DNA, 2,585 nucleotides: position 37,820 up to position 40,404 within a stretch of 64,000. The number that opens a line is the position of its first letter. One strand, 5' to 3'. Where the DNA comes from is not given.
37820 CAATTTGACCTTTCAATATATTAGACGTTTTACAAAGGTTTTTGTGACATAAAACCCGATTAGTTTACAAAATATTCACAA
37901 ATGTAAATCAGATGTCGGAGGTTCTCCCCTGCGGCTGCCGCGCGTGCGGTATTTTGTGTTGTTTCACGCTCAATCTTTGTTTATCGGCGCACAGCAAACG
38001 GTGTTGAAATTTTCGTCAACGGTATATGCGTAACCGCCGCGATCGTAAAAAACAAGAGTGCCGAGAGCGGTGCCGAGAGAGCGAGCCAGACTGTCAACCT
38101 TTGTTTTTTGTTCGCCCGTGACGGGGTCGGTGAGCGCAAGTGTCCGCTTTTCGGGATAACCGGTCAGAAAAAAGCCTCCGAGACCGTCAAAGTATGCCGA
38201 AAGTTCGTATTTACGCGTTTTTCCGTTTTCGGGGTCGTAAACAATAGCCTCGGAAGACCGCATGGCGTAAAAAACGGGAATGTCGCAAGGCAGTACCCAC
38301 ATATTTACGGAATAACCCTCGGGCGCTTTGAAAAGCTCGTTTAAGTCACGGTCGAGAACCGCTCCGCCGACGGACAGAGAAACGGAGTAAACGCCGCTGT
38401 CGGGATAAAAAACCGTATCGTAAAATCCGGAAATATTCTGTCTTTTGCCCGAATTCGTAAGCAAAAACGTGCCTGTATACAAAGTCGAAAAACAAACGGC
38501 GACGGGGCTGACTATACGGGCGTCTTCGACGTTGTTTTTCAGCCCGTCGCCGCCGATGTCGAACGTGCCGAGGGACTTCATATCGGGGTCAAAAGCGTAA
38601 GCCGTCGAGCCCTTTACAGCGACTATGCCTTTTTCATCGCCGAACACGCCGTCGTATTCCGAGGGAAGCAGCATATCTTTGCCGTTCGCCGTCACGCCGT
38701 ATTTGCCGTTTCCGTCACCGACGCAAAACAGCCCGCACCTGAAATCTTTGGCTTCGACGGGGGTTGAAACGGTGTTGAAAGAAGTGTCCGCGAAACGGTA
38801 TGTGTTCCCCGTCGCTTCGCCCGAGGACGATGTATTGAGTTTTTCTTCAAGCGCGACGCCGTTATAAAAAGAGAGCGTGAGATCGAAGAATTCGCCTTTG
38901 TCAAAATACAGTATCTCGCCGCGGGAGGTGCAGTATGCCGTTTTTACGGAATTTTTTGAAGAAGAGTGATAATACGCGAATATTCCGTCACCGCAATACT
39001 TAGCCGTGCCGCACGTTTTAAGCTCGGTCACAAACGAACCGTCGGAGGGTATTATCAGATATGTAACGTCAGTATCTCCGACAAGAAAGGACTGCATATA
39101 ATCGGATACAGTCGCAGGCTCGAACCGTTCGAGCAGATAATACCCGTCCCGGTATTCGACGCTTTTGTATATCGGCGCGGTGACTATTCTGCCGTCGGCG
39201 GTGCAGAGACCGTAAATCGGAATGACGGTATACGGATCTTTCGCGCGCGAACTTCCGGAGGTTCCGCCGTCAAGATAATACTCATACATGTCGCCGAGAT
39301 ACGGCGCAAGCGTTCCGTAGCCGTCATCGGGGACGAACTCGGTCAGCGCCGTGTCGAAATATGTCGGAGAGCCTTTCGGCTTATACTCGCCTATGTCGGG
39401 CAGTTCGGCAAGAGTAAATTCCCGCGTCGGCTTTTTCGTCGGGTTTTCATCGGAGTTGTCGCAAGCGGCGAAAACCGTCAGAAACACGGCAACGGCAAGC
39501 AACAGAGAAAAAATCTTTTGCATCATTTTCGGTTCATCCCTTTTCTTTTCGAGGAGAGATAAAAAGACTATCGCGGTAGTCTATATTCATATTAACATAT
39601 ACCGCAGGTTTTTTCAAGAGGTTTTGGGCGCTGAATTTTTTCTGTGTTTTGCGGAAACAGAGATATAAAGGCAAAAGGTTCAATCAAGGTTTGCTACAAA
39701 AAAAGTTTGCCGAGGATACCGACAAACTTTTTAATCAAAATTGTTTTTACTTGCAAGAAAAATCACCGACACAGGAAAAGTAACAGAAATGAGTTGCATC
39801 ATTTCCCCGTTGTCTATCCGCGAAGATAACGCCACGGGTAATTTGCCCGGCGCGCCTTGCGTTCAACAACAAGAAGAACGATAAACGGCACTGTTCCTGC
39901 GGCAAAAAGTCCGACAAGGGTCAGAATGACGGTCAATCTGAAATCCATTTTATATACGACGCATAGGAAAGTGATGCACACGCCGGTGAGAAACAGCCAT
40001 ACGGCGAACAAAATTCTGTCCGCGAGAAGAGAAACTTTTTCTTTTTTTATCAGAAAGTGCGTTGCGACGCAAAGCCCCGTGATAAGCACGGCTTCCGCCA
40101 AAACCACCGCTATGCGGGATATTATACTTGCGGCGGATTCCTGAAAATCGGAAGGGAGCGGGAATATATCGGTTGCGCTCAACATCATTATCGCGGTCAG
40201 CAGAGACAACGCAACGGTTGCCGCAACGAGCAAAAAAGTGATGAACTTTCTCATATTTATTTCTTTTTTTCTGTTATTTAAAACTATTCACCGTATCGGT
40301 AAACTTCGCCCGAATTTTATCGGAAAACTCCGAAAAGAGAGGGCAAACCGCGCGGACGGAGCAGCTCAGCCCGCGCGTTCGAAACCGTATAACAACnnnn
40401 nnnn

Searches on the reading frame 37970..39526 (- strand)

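Call 5: search_protein_families(library=pfam, proteins=[window:37970-39526:-], max_evalue=0.1)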
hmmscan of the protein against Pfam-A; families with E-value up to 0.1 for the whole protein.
window:37970-39526:- (518 aa): 1 family
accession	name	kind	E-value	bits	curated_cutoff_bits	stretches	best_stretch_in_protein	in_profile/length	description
PF14903.11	WG_beta_rep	-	0.002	18.6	25.6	0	105-130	1-27/35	WG containing repeat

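Call 6: search_protein_families(library=ncbifam, proteins=[window:37970-39526:-], max_evalue=1)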
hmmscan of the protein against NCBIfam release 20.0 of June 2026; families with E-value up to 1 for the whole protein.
window:37970-39526:- (518 aa): 0 families

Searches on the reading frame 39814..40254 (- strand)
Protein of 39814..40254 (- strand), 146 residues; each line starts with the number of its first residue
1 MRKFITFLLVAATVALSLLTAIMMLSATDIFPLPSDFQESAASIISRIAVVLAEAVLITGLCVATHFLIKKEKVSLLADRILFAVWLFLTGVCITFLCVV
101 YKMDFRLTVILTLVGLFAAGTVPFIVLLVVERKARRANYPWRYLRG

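Call 5: search_protein_families(library=pfam, proteins=[window:39814-40254:-], max_evalue=0.1)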
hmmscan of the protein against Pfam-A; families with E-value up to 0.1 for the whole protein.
window:39814-40254:- (146 aa): 1 family
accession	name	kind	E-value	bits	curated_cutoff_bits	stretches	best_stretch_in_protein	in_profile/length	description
PF01027.25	Bax1-I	-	0.0039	17.4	34.1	1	6-121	7-111/207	Inhibitor of apoptosis-promoting Bax1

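Call 6: search_protein_families(library=ncbifam, proteins=[window:39814-40254:-], max_evalue=1)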
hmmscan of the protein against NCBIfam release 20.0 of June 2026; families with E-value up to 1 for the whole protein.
window:39814-40254:- (146 aa): 1 family
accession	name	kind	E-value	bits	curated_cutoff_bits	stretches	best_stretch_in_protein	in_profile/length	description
NF038293.1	permease_SagH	equivalog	0.29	9.9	450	1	9-94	227-307/370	SagH family ABC transporter permease subunit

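Call 73: search_protein_families(library=padloc, proteins=[window:39814-40254:-], max_evalue=0.001)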
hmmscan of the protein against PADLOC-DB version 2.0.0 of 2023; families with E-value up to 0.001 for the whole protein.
window:39814-40254:- (146 aa): 0 families

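Call 74: find_homologous_proteins(query=window:39814-40254:-, max_evalue=0.001)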
Query window:39814-40254:- (146 aa): 9 proteins with E <= 0.001 among 387 candidates.
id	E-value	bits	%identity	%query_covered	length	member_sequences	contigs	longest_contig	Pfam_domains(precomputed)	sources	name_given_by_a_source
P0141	1.3e-79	283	96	100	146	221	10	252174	-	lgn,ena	-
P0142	7.4e-75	267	90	100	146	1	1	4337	-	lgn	-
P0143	7.5e-74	264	90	100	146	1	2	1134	-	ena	-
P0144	2.0e-73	263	90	100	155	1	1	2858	-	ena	-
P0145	3.1e-73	262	90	100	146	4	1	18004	-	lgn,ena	-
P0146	7.4e-62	225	96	82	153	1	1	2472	-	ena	-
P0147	1.0e-56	209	82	92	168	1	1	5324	-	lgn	-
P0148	8.9e-33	131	97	50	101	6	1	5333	-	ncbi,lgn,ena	-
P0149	5.5e-31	126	92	50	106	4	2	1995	-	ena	-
